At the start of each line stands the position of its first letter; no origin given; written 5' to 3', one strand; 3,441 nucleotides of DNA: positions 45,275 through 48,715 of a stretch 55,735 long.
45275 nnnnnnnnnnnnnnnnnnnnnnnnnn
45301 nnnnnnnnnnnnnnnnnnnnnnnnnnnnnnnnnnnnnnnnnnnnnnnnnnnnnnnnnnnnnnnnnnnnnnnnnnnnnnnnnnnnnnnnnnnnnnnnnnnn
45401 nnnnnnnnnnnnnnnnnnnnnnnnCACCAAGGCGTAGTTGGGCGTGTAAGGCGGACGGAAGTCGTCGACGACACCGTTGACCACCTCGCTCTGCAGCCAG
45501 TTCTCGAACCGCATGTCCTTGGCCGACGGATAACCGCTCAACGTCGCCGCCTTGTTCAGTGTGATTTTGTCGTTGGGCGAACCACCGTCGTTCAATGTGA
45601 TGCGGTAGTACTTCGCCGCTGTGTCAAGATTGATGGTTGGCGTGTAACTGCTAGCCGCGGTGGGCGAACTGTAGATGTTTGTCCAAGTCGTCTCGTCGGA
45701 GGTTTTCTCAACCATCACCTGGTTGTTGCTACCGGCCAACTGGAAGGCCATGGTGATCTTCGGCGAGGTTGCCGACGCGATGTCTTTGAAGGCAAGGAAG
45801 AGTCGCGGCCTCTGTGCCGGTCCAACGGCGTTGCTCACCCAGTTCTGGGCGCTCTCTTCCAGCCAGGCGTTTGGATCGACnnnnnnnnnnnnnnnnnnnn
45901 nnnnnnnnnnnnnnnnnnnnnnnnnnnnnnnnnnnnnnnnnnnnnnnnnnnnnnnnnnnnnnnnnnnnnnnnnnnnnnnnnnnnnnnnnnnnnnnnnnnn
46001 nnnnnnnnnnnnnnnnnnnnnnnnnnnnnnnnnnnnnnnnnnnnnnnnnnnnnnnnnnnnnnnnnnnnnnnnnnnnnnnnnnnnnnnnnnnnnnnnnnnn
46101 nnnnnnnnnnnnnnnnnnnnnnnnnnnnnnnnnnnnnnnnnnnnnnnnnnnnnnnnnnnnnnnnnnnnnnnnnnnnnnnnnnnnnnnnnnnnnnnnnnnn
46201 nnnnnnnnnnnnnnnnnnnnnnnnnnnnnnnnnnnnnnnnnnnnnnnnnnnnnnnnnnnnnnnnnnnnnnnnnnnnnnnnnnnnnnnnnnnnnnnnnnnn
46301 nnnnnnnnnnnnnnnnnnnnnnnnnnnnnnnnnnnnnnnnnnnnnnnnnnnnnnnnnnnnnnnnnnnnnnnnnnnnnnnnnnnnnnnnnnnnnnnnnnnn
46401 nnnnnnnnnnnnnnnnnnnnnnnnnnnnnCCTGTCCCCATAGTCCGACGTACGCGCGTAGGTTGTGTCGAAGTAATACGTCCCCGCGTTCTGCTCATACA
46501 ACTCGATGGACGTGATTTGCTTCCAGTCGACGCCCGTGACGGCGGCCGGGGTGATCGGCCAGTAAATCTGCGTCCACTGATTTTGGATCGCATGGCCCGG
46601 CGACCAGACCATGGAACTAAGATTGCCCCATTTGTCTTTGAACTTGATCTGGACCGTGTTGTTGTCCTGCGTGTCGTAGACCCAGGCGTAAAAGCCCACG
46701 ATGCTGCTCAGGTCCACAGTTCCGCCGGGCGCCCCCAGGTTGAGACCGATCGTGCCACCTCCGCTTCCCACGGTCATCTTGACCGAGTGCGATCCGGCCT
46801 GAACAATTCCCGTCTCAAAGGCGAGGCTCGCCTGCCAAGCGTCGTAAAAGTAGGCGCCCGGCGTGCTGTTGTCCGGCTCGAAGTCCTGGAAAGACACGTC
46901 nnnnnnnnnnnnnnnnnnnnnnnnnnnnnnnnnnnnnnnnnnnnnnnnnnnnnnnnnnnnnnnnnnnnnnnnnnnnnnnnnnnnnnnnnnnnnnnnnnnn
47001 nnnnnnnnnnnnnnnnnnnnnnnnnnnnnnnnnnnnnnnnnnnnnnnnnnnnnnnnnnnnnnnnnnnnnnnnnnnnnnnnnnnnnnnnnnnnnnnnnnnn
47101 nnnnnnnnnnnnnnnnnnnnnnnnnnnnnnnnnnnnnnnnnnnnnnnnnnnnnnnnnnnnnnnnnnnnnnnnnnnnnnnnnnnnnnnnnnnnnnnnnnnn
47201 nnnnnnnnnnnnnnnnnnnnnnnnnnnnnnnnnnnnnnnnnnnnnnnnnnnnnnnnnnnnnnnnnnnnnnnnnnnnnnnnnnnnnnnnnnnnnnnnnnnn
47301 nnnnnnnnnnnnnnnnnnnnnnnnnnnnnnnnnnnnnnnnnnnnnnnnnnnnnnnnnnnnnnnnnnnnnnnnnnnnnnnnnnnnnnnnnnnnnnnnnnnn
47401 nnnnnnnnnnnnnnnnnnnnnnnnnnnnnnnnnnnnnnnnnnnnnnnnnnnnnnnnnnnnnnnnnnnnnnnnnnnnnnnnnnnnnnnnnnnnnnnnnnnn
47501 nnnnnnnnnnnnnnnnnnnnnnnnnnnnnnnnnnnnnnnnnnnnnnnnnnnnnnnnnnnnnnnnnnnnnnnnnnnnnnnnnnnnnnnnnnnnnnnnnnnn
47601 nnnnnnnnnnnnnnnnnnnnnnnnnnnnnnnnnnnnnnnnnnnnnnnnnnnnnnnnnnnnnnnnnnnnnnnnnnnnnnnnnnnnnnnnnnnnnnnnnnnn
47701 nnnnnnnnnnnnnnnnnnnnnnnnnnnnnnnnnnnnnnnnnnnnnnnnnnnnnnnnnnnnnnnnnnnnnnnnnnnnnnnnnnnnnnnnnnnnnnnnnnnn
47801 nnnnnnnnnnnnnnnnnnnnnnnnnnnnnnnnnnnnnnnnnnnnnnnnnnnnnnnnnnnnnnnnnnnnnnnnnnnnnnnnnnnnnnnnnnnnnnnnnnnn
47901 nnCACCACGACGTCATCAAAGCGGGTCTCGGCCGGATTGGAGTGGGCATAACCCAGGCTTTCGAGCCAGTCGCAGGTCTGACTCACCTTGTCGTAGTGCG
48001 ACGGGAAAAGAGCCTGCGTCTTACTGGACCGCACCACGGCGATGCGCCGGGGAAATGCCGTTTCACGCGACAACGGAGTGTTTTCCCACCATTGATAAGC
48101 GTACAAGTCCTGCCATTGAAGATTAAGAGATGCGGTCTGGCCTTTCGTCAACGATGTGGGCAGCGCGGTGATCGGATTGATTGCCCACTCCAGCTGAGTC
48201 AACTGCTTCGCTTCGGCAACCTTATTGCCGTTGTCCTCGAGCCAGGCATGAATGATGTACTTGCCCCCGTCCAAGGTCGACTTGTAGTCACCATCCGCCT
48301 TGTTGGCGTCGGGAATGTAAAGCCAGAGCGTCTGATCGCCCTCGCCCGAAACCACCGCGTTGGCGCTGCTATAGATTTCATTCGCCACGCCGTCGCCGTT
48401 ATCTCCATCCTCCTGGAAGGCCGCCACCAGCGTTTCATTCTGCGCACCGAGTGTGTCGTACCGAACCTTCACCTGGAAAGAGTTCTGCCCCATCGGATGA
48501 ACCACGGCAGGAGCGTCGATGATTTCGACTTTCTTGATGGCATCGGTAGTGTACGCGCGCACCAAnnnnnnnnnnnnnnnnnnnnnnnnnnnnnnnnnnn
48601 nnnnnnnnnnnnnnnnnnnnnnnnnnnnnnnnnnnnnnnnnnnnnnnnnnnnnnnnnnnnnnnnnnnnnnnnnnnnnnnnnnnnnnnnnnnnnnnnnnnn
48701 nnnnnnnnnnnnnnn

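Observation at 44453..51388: Russian-doll domain architecture in a ~2300-aa glycosidase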

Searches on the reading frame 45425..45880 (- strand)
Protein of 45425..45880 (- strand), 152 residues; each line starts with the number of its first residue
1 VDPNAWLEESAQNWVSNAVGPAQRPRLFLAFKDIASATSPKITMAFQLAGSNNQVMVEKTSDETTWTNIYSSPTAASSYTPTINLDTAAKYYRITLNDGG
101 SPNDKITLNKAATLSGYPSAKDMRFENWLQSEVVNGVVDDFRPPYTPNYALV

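Call 48: search_protein_families(library=pfam, proteins=[window:45425-45880:-], max_evalue=10)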
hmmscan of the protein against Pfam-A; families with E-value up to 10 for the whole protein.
window:45425-45880:- (152 aa): 2 families
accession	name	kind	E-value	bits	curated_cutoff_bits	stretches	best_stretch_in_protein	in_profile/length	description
PF09479.16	Flg_new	-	0.028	15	27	1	92-135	1-45/65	Listeria-Bacteroides repeat domain (List_Bact_rpt)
PF14566.11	PTPlike_phytase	-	0.23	11.9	27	1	52-105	58-118/158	Inositol hexakisphosphate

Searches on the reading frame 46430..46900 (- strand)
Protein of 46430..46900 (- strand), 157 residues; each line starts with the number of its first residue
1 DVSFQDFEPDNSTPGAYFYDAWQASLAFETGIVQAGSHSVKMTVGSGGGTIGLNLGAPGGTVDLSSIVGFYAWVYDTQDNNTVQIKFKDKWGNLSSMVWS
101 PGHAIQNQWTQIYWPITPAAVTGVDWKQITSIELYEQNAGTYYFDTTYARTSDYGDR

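Call 48: search_protein_families(library=pfam, proteins=[window:46430-46900:-], max_evalue=10)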
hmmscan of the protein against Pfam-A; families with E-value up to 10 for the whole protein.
window:46430-46900:- (157 aa): 1 family
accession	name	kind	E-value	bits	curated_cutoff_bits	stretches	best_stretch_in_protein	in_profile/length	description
PF20721.2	C19orf12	-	0.1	12.9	30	1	23-85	24-90/163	C19orf12-like protein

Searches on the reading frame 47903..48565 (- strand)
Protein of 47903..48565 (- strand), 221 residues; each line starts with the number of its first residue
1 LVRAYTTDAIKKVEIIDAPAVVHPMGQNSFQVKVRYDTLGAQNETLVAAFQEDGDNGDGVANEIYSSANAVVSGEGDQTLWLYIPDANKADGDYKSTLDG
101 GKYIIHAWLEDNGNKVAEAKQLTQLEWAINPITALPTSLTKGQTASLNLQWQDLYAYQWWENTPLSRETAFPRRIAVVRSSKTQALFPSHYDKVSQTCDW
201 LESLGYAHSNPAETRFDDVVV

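Call 75: search_protein_representatives(protein=window:47903-48565:-)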
Query: 221 residues. Proteins with E-value up to 0.001 (for the whole library): 76; up to 1e-10: 45; up to 1e-30: 26. The best 76 are listed.
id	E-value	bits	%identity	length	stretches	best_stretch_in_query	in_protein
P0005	3.4e-88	311.1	54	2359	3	2-221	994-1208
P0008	4.3e-77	274.8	58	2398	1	10-219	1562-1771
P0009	3.2e-68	245.8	46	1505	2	4-208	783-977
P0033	1.2e-67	243.9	43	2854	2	2-221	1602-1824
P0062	3.0e-67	242.6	43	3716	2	10-221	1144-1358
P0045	5.2e-65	235.3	43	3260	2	13-220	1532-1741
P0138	1.7e-63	230.3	41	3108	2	8-220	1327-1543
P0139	2.6e-63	229.7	41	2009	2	12-221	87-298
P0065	4.3e-63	229.1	41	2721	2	13-220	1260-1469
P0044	6.2e-63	228.5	41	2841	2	2-221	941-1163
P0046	3.0e-61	223.0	42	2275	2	4-220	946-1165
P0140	2.0e-59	217.1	50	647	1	7-221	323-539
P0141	5.1e-57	209.2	38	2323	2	7-221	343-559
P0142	5.5e-57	209.1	47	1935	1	13-219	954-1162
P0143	8.0e-57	208.6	45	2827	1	7-221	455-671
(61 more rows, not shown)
